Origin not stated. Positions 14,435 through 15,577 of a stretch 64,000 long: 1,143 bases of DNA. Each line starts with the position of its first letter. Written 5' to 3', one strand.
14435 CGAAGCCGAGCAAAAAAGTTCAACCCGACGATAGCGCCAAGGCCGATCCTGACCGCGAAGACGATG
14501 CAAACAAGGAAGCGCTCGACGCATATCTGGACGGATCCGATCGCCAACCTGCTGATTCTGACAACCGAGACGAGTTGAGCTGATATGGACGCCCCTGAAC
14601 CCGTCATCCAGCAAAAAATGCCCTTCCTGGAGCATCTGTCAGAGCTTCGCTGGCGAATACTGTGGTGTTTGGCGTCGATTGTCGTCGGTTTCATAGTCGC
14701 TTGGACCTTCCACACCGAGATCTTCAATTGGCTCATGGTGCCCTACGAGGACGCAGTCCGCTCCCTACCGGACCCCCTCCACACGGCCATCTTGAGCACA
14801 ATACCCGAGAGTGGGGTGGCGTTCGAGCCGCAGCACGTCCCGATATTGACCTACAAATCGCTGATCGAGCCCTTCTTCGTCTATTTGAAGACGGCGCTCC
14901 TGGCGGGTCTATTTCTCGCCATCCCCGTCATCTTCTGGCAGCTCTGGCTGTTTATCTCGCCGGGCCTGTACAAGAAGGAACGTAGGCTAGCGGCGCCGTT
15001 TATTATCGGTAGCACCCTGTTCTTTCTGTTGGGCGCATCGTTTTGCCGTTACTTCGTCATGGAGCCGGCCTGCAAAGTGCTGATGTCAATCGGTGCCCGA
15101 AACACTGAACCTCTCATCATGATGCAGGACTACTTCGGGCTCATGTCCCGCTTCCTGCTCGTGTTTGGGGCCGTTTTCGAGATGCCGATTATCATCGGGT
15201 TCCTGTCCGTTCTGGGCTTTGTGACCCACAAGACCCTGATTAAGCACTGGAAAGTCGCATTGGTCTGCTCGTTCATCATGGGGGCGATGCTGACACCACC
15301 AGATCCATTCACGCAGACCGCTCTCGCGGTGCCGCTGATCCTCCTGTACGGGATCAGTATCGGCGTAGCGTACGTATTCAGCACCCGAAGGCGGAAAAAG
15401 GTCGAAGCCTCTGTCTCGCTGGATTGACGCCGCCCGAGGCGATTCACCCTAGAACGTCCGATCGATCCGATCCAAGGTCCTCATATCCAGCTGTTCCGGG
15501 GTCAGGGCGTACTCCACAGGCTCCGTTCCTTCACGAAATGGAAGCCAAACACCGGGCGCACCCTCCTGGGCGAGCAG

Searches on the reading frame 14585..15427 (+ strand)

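Call 9: search_protein_families(library=pfam, proteins=[window:14585-15427:+], max_evalue=0.001)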
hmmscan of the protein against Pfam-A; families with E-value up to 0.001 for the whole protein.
window:14585-15427:+ (280 aa): 2 families
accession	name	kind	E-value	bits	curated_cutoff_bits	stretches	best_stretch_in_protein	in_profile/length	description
PF00902.23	TatC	-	3.5e-65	220.2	25.1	1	16-250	1-208/208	Sec-independent protein translocase protein (TatC)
PF24378.1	DUF7534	-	0.00026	21.6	28.4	1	230-255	16-41/57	Family of unknown function (DUF7534)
